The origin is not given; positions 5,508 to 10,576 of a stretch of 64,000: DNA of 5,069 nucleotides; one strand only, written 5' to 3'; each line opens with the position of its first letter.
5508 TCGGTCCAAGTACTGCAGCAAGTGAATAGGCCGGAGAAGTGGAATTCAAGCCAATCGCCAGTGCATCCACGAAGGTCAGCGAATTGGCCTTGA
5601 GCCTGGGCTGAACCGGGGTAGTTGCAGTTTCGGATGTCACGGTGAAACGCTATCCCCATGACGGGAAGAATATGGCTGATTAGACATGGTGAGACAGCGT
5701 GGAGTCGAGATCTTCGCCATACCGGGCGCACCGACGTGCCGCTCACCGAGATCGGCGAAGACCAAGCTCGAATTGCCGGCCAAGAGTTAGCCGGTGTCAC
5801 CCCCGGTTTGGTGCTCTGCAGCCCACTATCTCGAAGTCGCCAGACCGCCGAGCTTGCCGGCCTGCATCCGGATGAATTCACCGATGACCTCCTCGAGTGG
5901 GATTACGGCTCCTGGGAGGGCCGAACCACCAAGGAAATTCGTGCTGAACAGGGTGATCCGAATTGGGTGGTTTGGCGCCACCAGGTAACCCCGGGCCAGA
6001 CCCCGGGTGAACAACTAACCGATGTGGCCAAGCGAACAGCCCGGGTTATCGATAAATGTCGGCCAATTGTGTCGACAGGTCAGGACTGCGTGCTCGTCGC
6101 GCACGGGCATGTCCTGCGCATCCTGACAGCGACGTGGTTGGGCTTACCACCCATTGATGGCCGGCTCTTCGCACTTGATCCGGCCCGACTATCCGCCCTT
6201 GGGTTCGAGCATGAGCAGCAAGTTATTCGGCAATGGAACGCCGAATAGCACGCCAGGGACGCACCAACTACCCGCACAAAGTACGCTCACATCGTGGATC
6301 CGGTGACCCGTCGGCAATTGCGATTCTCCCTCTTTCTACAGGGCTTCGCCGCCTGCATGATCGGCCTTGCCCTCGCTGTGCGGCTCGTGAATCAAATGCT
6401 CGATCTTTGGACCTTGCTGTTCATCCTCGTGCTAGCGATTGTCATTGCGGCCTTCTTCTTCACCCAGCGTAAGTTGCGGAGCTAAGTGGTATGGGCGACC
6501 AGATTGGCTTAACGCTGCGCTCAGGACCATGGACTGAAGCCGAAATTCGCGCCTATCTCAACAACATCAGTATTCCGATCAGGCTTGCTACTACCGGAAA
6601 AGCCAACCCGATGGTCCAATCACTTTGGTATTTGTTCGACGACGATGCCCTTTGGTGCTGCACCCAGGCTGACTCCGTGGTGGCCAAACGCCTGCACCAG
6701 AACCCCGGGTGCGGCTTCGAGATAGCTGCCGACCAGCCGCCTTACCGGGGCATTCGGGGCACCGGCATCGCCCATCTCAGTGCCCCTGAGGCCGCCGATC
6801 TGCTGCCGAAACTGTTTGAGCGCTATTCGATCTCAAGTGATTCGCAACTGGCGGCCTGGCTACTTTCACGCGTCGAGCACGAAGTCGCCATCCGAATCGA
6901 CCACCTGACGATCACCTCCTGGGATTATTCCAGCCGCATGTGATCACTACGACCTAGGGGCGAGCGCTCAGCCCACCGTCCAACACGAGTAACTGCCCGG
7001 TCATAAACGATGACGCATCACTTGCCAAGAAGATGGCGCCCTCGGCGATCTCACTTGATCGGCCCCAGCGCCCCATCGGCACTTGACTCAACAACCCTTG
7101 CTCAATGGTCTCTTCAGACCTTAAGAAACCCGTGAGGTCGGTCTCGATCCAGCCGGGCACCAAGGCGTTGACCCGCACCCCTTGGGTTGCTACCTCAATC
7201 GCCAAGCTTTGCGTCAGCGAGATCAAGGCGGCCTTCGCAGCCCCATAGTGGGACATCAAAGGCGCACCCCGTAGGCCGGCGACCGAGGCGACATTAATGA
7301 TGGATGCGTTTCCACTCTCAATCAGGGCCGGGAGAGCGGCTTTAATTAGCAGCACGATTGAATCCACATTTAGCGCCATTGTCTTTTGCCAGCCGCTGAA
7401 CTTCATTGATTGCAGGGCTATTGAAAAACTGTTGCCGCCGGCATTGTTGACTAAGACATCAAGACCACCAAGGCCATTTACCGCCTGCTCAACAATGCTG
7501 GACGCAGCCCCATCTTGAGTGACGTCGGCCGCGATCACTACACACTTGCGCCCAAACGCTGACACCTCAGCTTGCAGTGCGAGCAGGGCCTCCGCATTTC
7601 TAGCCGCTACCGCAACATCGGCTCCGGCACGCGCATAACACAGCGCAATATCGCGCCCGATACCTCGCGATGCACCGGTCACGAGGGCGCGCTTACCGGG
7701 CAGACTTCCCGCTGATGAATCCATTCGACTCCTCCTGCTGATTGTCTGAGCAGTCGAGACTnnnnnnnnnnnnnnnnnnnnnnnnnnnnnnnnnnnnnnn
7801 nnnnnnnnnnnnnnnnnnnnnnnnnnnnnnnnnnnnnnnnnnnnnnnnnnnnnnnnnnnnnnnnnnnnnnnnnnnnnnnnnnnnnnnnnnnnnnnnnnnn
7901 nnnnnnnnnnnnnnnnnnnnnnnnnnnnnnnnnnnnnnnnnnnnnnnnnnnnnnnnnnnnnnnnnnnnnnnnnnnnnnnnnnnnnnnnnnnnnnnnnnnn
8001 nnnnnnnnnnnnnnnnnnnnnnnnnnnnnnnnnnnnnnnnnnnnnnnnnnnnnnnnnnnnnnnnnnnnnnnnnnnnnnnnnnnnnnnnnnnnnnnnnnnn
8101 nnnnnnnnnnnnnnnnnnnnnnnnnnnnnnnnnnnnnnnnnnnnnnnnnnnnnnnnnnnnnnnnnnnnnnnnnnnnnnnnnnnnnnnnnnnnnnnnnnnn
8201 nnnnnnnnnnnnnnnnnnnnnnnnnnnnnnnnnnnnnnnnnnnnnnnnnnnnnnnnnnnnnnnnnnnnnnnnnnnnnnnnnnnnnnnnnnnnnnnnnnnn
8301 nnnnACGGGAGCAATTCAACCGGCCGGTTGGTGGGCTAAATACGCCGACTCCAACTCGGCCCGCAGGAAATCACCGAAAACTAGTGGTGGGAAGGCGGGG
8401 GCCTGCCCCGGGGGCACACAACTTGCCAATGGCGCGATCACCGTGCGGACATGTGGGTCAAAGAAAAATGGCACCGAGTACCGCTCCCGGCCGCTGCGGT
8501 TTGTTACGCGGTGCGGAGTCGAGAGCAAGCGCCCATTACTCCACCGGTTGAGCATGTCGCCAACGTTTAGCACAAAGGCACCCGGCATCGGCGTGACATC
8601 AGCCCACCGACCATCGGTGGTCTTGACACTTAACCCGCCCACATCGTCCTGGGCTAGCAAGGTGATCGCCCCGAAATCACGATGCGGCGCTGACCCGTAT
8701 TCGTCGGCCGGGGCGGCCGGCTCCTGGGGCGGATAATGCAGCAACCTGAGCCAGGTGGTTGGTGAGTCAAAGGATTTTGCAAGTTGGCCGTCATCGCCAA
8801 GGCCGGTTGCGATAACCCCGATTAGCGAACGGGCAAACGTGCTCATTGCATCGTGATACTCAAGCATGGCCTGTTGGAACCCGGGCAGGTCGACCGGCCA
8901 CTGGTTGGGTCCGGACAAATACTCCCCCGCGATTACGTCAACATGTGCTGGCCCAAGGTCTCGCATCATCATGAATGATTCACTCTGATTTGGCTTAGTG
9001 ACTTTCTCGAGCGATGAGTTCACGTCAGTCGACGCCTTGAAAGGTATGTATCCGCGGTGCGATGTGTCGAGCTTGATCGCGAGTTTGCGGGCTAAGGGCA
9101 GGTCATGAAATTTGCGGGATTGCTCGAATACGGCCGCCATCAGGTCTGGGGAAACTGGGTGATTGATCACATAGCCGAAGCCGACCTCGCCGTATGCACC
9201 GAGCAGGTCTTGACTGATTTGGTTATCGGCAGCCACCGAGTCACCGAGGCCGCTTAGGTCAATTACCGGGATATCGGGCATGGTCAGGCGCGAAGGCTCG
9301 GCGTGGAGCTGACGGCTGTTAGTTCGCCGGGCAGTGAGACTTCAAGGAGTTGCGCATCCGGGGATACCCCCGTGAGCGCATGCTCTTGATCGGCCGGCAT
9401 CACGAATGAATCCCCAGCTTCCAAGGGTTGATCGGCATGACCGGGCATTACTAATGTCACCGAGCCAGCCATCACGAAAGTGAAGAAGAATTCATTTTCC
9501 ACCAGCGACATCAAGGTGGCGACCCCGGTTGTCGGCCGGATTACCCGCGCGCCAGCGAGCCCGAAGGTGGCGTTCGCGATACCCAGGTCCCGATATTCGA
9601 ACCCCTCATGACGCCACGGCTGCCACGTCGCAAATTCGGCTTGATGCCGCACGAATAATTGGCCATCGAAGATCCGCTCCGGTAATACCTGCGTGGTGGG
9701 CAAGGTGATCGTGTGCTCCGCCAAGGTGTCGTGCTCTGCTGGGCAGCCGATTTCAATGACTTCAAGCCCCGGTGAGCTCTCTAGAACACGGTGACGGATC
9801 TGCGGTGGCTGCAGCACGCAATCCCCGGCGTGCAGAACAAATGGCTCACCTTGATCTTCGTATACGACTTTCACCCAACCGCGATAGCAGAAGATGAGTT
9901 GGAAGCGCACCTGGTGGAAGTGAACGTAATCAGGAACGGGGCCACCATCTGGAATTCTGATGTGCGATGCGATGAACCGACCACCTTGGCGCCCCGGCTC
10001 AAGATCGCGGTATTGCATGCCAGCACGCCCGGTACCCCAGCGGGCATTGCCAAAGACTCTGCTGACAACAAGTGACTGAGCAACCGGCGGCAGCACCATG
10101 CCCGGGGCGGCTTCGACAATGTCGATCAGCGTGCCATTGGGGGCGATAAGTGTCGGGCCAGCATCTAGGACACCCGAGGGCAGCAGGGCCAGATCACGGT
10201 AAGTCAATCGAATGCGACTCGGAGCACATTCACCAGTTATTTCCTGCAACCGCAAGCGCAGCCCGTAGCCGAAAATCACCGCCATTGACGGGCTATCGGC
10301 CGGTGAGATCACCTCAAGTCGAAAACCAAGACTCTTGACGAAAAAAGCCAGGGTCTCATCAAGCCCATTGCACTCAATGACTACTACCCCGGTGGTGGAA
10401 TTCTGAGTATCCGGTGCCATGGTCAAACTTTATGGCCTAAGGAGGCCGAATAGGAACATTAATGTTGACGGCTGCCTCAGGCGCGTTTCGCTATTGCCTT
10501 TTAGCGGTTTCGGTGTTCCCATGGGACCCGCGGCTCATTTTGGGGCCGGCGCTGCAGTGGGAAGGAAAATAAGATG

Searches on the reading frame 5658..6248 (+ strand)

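Call 44: search_protein_families(library=pfam, proteins=[window:5658-6248:+], max_evalue=0.00001)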
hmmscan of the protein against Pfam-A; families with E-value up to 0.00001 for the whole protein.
window:5658-6248:+ (196 aa): 1 family
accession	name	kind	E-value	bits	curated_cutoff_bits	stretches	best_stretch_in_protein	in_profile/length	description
PF00300.27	His_Phos_1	-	2.7e-50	171.2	21.7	1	5-195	1-193/194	Histidine phosphatase superfamily (branch 1)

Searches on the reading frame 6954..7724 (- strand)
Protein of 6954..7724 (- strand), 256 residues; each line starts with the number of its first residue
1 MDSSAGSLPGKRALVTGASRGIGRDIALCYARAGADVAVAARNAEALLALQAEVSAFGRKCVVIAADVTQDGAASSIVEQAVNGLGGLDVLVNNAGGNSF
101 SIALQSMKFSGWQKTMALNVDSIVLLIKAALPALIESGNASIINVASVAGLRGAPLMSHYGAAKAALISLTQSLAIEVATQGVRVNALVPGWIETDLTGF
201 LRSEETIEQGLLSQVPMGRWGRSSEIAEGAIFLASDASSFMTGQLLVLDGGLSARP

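Call 10: search_protein_families(library=pfam, proteins=[window:6954-7724:-], max_evalue=0.00001)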
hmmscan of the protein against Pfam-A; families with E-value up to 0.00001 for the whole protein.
window:6954-7724:- (256 aa): 3 families
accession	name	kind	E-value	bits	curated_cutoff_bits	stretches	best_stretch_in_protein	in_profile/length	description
PF13561.12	adh_short_C2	-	8.8e-62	209.2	27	1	17-253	1-236/236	Enoyl-(Acyl carrier protein) reductase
PF00106.31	adh_short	-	6.7e-54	182.8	26.6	1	11-205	1-194/195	short chain dehydrogenase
PF08659.16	KR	-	1.9e-08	34.9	22.6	1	14-173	4-162/180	KR domain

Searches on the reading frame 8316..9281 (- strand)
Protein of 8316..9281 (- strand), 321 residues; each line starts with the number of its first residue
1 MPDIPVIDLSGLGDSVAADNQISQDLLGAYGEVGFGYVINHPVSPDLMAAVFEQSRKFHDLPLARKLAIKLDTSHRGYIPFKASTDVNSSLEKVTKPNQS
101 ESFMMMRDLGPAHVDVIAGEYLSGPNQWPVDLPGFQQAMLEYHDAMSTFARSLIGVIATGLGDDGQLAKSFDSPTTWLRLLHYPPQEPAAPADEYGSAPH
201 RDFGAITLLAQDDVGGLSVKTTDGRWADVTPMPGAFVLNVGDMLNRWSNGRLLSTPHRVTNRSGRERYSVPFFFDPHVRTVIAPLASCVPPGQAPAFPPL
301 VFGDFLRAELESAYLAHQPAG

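Call 10: search_protein_families(library=pfam, proteins=[window:8316-9281:-], max_evalue=0.00001)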
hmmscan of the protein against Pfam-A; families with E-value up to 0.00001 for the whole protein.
window:8316-9281:- (321 aa): 2 families
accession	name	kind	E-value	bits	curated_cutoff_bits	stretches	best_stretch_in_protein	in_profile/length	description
PF03171.26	2OG-FeII_Oxy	-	3.7e-26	91.8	23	1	178-276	5-101/101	2OG-Fe(II) oxygenase superfamily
PF14226.12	DIOX_N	-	1.3e-23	84.4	27.3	1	4-129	1-115/117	non-haem dioxygenase in morphine synthesis N-terminal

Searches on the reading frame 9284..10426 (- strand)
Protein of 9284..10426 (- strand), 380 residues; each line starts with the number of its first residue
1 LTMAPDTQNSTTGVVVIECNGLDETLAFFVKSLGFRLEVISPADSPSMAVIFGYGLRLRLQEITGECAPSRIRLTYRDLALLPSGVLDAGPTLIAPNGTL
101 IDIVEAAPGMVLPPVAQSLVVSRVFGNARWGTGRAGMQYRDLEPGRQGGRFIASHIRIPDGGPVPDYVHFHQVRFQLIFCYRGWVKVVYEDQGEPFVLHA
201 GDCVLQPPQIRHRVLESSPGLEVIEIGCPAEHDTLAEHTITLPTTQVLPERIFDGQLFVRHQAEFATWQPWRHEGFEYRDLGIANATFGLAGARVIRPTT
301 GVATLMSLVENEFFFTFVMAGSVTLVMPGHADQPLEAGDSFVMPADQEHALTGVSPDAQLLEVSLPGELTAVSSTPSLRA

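Call 10: search_protein_families(library=pfam, proteins=[window:9284-10426:-], max_evalue=0.00001)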
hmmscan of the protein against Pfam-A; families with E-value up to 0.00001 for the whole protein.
window:9284-10426:- (380 aa): 3 families
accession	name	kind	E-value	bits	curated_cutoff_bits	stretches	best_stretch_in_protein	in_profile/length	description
PF07883.17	Cupin_2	-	2e-13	50.3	27.2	1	157-214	4-56/70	Cupin domain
PF12852.13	Cupin_6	-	7.5e-08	32.8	26.7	0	170-227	30-88/183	Cupin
PF05899.18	Cupin_3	-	1.3e-06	28.5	23.5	0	309-348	24-61/74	EutQ-like cupin domain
